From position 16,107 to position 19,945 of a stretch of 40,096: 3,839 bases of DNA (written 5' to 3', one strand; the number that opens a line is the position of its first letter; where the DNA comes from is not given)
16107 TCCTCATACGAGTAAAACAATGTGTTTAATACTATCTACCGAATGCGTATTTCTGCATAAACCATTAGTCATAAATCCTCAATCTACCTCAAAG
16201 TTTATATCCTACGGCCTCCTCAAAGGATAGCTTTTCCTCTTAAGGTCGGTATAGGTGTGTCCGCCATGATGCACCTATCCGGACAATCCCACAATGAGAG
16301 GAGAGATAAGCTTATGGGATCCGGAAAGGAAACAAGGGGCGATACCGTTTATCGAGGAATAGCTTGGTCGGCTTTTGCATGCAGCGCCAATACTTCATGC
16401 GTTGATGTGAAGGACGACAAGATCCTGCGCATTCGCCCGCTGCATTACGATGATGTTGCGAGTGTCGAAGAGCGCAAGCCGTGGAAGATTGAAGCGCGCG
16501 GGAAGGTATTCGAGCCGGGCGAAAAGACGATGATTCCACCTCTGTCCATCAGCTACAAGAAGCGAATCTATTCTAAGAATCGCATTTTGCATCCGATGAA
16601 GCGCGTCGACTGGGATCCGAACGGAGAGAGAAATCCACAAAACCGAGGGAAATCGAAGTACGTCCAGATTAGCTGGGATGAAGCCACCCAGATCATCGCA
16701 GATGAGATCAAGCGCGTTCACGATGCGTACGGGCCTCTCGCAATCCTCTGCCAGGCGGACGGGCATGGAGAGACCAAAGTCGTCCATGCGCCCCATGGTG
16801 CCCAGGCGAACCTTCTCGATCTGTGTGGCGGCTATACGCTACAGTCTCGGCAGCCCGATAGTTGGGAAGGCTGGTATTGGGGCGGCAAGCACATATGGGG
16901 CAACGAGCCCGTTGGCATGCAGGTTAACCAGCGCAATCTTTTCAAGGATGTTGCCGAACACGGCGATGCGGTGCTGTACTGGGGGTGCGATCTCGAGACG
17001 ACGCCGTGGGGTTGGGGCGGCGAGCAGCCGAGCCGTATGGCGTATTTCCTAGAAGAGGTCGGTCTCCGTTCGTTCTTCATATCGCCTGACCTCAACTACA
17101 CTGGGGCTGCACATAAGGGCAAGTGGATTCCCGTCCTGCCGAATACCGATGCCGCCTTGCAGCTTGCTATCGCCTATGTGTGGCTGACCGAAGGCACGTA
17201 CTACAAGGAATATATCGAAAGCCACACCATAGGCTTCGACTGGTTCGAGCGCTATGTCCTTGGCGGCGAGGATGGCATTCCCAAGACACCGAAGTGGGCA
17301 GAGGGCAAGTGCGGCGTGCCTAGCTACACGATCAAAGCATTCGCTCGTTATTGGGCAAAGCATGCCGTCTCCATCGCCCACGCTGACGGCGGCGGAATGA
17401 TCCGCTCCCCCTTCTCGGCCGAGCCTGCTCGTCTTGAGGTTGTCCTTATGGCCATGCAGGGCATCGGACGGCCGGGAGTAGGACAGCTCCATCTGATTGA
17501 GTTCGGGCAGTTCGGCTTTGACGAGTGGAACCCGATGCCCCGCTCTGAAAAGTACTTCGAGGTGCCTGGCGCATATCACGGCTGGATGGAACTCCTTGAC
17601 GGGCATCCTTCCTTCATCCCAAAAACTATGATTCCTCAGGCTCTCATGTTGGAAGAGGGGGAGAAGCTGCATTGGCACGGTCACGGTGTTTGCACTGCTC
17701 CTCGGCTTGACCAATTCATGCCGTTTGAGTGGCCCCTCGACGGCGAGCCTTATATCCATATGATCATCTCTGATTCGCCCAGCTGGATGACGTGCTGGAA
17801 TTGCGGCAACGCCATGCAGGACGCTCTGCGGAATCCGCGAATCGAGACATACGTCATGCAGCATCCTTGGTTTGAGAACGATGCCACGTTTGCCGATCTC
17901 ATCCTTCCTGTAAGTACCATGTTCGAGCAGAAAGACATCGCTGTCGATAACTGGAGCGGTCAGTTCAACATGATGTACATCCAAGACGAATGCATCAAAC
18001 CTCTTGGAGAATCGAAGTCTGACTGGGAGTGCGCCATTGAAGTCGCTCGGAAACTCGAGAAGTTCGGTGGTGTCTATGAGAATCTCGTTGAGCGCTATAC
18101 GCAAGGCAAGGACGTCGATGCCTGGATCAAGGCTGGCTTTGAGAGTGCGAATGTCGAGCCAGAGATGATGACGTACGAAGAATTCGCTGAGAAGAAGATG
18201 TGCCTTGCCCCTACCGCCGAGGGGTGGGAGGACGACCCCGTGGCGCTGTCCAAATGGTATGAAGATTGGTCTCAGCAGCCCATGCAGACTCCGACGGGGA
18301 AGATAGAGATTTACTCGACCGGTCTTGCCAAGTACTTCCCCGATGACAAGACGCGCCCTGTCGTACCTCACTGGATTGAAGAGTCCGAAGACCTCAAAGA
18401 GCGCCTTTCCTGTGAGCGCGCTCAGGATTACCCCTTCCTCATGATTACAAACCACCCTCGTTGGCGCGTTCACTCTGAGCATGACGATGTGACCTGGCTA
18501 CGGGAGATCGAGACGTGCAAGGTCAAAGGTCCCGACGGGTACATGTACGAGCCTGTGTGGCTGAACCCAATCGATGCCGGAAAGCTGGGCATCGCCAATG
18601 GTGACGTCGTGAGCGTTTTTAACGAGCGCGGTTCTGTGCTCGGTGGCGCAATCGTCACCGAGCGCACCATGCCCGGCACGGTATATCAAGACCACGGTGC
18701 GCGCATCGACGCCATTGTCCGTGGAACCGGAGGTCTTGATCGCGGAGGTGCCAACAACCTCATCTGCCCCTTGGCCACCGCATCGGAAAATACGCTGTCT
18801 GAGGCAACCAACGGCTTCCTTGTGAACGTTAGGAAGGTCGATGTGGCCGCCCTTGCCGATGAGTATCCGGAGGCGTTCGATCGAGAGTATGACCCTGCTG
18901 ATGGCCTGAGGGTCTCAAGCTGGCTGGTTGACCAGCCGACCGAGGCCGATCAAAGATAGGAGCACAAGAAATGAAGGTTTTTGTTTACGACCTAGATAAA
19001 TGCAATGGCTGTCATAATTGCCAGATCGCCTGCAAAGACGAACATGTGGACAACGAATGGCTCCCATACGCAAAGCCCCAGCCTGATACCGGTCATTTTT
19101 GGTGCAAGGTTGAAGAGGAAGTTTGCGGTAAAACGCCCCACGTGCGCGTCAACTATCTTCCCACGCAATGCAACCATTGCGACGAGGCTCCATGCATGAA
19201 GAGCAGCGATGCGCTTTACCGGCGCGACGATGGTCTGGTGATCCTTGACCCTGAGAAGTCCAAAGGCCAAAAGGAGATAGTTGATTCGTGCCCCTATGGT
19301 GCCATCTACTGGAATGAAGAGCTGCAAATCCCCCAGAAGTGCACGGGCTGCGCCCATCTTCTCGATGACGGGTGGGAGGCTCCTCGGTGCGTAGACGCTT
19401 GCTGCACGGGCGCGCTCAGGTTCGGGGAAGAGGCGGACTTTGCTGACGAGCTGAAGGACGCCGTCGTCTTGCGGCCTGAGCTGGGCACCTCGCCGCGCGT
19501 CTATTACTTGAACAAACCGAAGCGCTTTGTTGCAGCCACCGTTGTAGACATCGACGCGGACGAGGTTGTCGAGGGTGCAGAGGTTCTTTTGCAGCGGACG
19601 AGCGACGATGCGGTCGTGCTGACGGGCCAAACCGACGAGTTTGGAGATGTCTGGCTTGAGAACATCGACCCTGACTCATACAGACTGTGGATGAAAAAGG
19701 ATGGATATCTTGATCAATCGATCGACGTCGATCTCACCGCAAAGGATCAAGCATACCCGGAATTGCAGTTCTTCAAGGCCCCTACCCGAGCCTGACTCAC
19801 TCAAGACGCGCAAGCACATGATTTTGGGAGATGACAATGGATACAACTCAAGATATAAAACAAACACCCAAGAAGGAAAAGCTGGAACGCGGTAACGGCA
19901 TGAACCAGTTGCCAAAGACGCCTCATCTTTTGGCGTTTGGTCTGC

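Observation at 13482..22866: Island-borne module: membrane LuxR sensor, transhydroxylase-like molybdoenzyme, two NCS2 permeases and a DMT transporter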

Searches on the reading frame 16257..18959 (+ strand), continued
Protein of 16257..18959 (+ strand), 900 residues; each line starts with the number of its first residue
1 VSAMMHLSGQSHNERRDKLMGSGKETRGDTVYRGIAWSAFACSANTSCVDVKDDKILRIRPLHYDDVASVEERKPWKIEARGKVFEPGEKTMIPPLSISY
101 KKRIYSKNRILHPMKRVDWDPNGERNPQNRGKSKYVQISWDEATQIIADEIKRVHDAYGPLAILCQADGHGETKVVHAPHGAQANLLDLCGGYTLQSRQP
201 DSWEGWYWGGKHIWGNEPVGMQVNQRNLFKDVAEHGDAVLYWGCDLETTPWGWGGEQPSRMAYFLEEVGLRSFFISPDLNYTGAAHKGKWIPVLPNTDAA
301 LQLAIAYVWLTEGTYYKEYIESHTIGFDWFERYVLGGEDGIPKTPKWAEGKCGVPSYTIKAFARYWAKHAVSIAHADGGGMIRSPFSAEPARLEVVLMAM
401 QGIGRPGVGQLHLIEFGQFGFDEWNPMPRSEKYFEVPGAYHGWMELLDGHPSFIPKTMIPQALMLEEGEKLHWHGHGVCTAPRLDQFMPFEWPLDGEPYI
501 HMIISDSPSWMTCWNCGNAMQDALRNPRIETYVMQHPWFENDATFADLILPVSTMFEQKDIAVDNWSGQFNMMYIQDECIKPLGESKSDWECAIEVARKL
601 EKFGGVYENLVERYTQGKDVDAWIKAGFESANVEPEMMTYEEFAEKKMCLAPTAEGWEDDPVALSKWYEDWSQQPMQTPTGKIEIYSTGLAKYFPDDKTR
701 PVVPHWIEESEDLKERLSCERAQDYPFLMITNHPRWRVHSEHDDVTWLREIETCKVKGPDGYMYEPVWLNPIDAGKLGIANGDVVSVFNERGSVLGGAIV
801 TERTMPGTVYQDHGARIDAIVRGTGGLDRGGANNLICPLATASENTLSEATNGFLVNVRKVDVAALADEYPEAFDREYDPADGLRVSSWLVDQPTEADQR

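Call 73: find_related_loci(query=A1, collection=metagenome_contigs, flank=10000)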
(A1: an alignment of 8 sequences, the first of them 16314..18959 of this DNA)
Query A1 (881 aa) in metagenome_contigs; peptide patterns used: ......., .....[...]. (x = any residue, [..] = any of these).
600 stretches matched a pattern (row limit reached: there are more); 553 encode a relative of the query (tblastn E <= 1e-3); the best 80 are kept; 80 distinct loci.
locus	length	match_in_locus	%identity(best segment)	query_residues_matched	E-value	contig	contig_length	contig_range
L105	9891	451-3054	89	6-873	0e+0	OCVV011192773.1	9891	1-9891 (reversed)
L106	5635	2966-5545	72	1-871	0e+0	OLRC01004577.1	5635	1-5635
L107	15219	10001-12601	58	4-873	0e+0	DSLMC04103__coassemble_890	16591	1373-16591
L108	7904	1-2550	59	20-873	0e+0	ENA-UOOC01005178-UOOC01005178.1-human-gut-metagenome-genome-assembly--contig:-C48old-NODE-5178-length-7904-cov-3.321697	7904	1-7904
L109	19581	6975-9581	59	4-874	0e+0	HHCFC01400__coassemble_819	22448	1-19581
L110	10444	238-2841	56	6-873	0e+0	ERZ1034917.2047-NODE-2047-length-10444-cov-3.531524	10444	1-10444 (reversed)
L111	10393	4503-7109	58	4-874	0e+0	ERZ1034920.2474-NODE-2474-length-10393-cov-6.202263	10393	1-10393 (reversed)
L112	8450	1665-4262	56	6-871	0e+0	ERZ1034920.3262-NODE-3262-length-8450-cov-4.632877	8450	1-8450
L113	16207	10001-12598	57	7-869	0e+0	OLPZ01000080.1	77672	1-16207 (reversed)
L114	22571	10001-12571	57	11-872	0e+0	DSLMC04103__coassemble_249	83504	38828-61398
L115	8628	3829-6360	56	11-871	0e+0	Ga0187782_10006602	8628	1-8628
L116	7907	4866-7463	56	6-871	0e+0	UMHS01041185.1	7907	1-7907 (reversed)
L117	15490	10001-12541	56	11-873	0e+0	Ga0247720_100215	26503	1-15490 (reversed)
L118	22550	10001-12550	56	11-874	0e+0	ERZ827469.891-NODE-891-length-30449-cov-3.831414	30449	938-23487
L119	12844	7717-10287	56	3-872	0e+0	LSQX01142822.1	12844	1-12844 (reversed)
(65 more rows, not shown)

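Call 77: search_protein_families(library=pfam, proteins=[L105:6955-8199:-, L105:6945-7670:+, L105:8048-9013:+, L105:8147-8983:-, L105:9088-9627:-, L105:9399-9854:-, L106:271-1143:-], max_evalue=0.001)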
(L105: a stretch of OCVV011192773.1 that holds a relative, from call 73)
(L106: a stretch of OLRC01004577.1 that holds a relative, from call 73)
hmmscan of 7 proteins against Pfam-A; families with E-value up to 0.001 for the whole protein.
L105:6955-8199:- (414 aa): 0 families

L105:6945-7670:+ (241 aa): 0 families

L105:8048-9013:+ (321 aa): 1 family
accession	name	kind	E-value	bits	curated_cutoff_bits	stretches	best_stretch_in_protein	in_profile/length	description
PF10021.15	PARG_cat_microb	-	7.3e-11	43.1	23.5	1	56-175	23-142/146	Microbial-type PARG, catalytic domain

L105:8147-8983:- (278 aa): 0 families

L105:9088-9627:- (179 aa): 0 families

L105:9399-9854:- (151 aa): 0 families

L106:271-1143:- (291 aa): 1 family
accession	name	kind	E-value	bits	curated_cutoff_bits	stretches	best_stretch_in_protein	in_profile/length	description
PF00892.27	EamA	-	3.2e-15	57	28.2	2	157-288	2-132/135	EamA-like transporter family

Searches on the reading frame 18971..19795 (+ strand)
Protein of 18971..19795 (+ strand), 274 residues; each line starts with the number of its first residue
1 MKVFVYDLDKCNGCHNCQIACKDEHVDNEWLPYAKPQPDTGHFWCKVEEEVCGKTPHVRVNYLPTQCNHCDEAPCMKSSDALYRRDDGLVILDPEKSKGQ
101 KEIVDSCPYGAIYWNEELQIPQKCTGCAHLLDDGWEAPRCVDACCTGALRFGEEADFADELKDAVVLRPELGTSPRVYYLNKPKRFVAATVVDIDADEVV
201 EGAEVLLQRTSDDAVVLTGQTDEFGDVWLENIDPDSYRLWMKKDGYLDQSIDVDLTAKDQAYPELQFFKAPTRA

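Call 3: search_protein_families(library=pfam, proteins=[window:18971-19795:+], max_evalue=0.01)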
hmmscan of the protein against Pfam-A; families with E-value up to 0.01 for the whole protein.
window:18971-19795:+ (274 aa): 6 families
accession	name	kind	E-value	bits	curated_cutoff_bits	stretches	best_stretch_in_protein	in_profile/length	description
PF13247.11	Fer4_11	-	3.1e-27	95.1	26.2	1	59-153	2-99/100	4Fe-4S dicluster domain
PF13620.12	CarboxypepD_reg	-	1.7e-08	35.1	32.3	1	189-260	4-74/82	Carboxypeptidase regulatory-like domain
PF12797.12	Fer4_2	-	0.00023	21.4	24.5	1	4-22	3-21/22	4Fe-4S binding domain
PF12838.12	Fer4_7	-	0.0011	19.8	27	0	3-22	30-49/52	4Fe-4S dicluster domain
PF06902.16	Fer4_19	-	0.0024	18.3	24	1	56-112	4-59/64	Divergent 4Fe-4S mono-cluster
PF00037.32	Fer4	-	0.0034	17.6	21.1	1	5-21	2-18/24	4Fe-4S binding domain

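Call 14: search_protein_families(library=ncbifam, proteins=[window:18971-19795:+], max_evalue=0.001)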
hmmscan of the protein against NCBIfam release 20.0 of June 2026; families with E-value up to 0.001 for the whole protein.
window:18971-19795:+ (274 aa): 18 families
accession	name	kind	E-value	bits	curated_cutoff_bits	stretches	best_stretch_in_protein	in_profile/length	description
NF041715.1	arsenate_red_ArrB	equivalog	6.4e-29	101.1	450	2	4-117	5-109/233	arsenate respiratory reductase iron-sulfur subunit ArrB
NF011569.0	PRK14993.1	equivalog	3.8e-28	98.6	416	1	5-189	47-231/244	tetrathionate reductase subunit TtrB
TIGR03478.1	DMSO_red_II_bet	subfamily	2.4e-27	95.7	480.7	1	36-181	102-254/321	DMSO reductase family type II enzyme, iron-sulfur subunit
TIGR02951.1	DMSO_dmsB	equivalog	1.3e-26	93.5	214.1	1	4-154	4-153/161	DMSO/selenate family reductase complex B subunit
NF042979.1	EthbenzDh_ebdB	equivalog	1.6e-19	70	740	1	38-181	126-276/354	ethylbenzene dehydrogenase subunit beta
NF045797.1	DsrO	equivalog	1e-18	67.7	200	1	5-180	47-234/235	sulfate reduction electron transfer complex DsrMKJOP subunit DsrO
TIGR01660.1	narH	equivalog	1.4e-16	60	524.05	1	46-151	162-268/492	nitrate reductase subunit beta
TIGR03149.1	cyt_nit_nrfC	equivalog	5.9e-15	55.2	377.6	1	4-180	41-216/225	cytochrome c nitrite reductase Fe-S protein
NF009451.0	PRK12809.1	equivalog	5e-14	51.5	1154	1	4-156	5-141/639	formate-dependent uric acid utilization protein YgfT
NF041782.1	mnquin_red_QrcC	equivalog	4.5e-13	49.4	400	2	5-115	4-119/239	menaquinone reductase iron-sulfur cluster-binding subunit QrcC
NF009408.0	PRK12769.1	equivalog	1e-12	47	1003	1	5-160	6-153/659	formate-dependent uric acid utilization protein AegA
NF045715.1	sulf_resp_HmcB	equivalog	3.2e-12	46.2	420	1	4-170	39-214/307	sulfate respiration complex iron-sulfur protein HmcB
NF008134.0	PRK10882.1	equivalog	5.6e-12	45.3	263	1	5-176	42-231/329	hydrogenase 2 operon protein HybA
TIGR01582.1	FDH-beta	equivalog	2.4e-10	40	334.7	1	6-163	26-191/283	formate dehydrogenase subunit beta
NF038355.1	FDH3_beta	equivalog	8.2e-10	39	240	1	4-127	5-121/180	formate dehydrogenase FDH3 subunit beta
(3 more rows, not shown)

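Call 27: search_solved_structures(query=window:18971-19795:+, max_evalue=0.00001, show_alignments=1)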
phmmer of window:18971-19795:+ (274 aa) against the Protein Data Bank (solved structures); distinct sequences matched with E-value up to 0.00001: 15.
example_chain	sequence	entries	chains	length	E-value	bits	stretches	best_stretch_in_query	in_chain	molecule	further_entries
4v4c_B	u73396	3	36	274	3.6e-58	200.3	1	4-247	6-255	Pyrogallol hydroxytransferase small subunit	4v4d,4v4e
2vpw_B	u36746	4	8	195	7.6e-26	94.2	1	5-185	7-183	NRFC PROTEIN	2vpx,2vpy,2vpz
4ydd_B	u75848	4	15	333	1e-23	87.2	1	36-180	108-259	DMSO reductase family type II enzyme, iron-sulfur subunit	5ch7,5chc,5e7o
6cz7_B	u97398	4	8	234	1.7e-23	86.5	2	4-116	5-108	4Fe-4S ferredoxin, iron-sulfur binding domain protein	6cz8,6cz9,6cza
2ivf_B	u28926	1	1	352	3e-21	79.1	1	38-180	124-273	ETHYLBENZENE DEHYDROGENASE BETA-SUBUNIT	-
1q16_B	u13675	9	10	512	1.6e-15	60.3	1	57-151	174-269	Respiratory nitrate reductase 1 beta chain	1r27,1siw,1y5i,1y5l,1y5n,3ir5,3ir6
3egw_B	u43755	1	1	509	1.1e-14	57.6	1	57-151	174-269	Respiratory nitrate reductase 1 beta chain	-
1y4z_B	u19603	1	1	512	1.4e-14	57.2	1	57-151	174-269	Respiratory nitrate reductase 1 beta chain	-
6sdr_B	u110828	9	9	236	1.2e-13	54.1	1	2-158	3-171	Formate dehydrogenase, beta subunit, putative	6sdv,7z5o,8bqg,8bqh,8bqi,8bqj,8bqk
30gj_B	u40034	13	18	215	1.9e-13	53.5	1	2-157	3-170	Formate dehydrogenase, beta subunit, putative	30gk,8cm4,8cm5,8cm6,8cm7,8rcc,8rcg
8rc8_B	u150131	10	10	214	2e-13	53.5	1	2-157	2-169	Formate dehydrogenase, beta subunit, putative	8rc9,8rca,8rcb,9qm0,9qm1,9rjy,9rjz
1h0h_B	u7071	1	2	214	6.3e-13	51.8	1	2-156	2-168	FORMATE DEHYDROGENASE SUBUNIT BETA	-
7b04_A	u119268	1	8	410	8.4e-12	48.1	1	61-181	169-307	Nitrite oxidoreductase subunit B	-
1kqf_B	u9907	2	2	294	5.3e-09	38.9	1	6-159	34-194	FORMATE DEHYDROGENASE, NITRATE-INDUCIBLE, IRON-SULFUR SUBUNIT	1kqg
9mqx_E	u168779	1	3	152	2.2e-07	33.6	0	63-151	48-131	Fe-S-cluster-containing hydrogenase subunit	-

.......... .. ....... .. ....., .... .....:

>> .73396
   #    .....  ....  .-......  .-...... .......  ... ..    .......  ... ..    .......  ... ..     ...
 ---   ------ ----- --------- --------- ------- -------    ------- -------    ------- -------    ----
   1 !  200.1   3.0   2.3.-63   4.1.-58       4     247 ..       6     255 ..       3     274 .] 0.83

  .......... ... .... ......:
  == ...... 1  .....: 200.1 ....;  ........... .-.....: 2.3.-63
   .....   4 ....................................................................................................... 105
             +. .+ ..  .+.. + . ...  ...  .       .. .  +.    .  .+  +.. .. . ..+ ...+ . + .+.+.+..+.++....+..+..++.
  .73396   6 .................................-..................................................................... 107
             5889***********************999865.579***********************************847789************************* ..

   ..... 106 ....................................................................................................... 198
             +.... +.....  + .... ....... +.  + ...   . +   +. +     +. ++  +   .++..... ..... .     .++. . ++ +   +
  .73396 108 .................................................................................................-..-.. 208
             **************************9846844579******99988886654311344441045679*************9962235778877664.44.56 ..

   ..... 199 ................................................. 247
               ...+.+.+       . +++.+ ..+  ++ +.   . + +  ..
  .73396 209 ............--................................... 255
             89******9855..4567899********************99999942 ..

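Call 29: find_encoding_contigs(protein=window:18971-19795:+, flank=10000, max_places=6)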
Protein window:18971-19795:+ (274 aa): no gene with exactly this product is on record in the collection.
